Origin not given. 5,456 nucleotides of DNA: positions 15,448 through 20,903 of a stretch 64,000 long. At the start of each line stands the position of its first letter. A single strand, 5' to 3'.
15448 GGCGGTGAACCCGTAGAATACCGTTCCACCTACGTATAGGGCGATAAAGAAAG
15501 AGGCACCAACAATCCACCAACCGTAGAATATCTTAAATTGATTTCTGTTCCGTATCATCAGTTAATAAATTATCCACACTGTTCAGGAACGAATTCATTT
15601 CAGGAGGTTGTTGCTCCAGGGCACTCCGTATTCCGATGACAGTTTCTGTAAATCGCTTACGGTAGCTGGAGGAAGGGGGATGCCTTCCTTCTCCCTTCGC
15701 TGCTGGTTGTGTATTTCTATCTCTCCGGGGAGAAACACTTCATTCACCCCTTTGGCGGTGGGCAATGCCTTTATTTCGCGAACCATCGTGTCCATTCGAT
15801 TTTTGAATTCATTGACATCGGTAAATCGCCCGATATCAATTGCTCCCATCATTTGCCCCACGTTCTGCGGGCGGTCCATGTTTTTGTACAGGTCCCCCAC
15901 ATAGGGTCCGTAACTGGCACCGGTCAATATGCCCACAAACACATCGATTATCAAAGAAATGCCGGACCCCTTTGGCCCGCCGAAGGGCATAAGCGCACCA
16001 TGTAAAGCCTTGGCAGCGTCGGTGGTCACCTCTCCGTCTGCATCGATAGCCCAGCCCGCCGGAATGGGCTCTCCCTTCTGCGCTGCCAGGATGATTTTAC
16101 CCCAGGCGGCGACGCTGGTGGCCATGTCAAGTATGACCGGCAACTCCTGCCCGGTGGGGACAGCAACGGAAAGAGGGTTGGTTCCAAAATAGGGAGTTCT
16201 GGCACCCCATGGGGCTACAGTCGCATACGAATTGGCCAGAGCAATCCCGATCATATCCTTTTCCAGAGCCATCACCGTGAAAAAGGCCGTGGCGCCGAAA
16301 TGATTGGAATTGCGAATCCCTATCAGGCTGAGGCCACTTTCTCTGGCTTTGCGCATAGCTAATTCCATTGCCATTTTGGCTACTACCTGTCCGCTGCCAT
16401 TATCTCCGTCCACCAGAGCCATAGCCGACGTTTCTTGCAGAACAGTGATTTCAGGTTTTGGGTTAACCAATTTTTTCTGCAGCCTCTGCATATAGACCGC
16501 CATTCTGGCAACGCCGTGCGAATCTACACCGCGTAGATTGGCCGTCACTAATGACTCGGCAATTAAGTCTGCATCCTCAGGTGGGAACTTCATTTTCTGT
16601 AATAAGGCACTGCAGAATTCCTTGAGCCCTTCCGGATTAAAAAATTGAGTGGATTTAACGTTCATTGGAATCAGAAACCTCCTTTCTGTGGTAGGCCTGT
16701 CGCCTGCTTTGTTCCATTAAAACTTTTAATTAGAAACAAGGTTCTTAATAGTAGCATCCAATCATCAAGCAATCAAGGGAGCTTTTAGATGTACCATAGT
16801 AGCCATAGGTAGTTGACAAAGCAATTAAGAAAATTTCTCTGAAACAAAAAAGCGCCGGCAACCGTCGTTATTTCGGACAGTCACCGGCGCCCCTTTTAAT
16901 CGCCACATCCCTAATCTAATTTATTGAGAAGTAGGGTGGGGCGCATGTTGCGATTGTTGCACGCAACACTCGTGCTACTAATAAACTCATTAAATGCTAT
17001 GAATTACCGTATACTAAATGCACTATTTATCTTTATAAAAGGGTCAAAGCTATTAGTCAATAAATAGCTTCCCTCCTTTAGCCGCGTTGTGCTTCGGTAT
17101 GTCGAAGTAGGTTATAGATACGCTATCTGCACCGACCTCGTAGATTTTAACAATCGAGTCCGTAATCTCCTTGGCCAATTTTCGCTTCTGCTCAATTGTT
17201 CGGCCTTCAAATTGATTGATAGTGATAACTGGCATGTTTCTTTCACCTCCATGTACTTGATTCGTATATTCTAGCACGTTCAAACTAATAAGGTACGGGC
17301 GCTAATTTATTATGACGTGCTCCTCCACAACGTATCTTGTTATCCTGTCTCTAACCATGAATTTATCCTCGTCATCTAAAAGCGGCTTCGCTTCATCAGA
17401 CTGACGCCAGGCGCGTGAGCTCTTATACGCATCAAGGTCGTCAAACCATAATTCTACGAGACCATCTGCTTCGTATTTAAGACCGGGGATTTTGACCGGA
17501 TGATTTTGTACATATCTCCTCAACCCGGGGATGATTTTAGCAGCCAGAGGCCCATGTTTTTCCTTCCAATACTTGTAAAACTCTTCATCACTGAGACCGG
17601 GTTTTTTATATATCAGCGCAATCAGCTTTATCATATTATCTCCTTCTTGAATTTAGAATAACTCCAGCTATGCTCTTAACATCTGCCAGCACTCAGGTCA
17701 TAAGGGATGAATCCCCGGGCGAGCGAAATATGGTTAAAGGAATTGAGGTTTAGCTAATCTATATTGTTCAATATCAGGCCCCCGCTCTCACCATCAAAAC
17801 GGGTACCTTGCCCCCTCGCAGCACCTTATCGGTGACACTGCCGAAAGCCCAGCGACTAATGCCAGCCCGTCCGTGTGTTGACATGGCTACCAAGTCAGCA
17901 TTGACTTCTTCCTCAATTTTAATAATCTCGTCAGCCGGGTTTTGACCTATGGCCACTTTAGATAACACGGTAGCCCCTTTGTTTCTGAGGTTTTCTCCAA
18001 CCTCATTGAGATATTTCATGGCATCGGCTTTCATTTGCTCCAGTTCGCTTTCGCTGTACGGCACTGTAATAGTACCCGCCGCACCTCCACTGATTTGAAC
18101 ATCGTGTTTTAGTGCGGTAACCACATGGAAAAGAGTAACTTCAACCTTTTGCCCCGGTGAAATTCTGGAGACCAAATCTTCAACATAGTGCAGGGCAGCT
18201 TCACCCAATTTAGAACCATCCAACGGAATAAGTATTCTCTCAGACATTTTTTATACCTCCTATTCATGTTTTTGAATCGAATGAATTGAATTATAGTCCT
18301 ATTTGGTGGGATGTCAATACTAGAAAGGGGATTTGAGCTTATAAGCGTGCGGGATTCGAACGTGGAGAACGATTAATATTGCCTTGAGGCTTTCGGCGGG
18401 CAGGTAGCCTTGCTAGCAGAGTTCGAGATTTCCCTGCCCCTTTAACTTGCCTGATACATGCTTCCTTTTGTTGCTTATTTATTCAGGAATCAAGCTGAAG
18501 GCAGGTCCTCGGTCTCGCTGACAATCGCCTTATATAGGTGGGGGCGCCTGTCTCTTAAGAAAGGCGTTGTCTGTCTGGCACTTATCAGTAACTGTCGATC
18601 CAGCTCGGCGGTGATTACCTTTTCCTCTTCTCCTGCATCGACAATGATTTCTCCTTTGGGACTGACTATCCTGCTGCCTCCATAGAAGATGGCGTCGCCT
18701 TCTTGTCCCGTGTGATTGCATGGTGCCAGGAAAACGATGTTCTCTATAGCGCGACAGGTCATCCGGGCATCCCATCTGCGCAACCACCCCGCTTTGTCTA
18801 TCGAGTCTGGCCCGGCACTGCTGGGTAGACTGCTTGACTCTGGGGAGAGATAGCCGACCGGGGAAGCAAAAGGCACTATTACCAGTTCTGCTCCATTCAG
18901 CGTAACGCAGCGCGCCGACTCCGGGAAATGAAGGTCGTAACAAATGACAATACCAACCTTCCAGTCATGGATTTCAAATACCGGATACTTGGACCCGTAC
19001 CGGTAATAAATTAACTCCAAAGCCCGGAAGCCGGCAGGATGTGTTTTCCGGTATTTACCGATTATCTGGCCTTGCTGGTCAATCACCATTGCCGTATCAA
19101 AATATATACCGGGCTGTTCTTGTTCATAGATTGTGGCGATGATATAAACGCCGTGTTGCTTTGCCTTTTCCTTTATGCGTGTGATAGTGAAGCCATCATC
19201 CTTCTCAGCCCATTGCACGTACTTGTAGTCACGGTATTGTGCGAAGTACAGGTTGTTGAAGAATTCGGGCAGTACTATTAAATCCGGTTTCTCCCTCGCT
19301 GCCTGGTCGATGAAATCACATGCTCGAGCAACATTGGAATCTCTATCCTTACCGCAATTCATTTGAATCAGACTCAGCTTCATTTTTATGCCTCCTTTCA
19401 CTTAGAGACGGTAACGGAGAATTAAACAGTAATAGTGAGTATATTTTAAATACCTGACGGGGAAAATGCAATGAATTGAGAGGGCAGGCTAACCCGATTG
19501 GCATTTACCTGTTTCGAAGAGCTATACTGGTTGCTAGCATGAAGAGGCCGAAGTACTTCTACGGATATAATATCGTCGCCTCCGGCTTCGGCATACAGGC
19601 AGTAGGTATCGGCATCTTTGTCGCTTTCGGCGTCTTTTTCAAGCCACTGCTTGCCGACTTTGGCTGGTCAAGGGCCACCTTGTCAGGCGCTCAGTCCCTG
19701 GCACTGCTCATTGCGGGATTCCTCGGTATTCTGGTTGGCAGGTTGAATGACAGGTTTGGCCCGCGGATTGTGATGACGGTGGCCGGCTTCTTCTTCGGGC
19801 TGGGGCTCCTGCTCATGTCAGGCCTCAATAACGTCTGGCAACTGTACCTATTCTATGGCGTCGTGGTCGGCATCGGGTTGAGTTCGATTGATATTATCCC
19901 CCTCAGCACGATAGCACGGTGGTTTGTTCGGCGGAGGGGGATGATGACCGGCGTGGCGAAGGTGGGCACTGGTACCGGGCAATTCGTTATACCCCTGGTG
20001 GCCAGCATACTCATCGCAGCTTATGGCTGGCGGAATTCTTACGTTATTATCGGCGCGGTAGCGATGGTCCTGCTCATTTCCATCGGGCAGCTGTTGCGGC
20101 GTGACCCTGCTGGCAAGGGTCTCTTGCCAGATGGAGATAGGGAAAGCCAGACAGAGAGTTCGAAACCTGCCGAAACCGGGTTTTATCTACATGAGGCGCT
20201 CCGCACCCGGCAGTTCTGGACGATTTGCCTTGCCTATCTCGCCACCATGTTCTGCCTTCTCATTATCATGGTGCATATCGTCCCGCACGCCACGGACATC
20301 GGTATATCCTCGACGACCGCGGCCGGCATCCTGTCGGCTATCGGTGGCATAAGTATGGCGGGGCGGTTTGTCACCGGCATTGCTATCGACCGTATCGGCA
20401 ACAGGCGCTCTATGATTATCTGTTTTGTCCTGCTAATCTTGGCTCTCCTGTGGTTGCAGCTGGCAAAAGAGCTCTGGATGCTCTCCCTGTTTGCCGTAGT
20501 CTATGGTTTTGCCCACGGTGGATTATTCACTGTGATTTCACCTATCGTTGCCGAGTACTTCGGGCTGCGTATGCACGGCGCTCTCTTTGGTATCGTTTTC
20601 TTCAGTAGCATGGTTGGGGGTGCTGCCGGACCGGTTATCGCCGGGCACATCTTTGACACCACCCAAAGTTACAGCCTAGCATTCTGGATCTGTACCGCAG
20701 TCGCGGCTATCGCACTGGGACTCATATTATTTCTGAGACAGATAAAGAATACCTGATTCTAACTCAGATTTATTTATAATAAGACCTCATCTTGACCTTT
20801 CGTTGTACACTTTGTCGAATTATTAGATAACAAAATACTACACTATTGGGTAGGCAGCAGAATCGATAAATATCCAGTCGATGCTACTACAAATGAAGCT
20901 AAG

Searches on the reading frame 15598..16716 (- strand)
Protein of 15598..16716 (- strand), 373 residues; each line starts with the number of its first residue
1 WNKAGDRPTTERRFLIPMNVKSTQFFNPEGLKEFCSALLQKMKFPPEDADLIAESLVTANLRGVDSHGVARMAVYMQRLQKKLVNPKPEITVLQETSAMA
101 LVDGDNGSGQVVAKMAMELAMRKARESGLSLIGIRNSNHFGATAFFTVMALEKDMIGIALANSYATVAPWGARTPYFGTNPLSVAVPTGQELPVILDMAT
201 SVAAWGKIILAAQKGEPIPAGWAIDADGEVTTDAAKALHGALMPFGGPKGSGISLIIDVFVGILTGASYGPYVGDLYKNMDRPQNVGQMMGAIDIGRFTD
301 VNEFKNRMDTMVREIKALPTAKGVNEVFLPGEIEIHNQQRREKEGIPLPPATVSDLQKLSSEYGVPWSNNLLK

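Call 84: search_protein_families(library=pfam, max_evalue=0.00001, proteins=[window:15598-16716:-])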
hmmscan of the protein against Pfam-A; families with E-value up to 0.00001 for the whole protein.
window:15598-16716:- (373 aa): 1 family
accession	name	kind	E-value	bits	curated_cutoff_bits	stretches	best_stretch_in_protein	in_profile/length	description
PF02615.19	Ldh_2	-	8.4e-129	429.9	38.8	1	28-357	3-333/333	Malate/L-lactate dehydrogenase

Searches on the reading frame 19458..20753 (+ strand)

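Call 84: search_protein_families(library=pfam, max_evalue=0.00001, proteins=[window:19458-20753:+])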
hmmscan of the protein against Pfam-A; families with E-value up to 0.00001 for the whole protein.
window:19458-20753:+ (432 aa): 2 families
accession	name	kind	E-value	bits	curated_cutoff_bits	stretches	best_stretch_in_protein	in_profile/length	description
PF07690.21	MFS_1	-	6e-53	180.4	33.4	2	53-307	11-259/347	Major Facilitator Superfamily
PF00083.30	Sugar_tr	-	8.5e-06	25.3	22.3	0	284-427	44-192/452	Sugar (and other) transporter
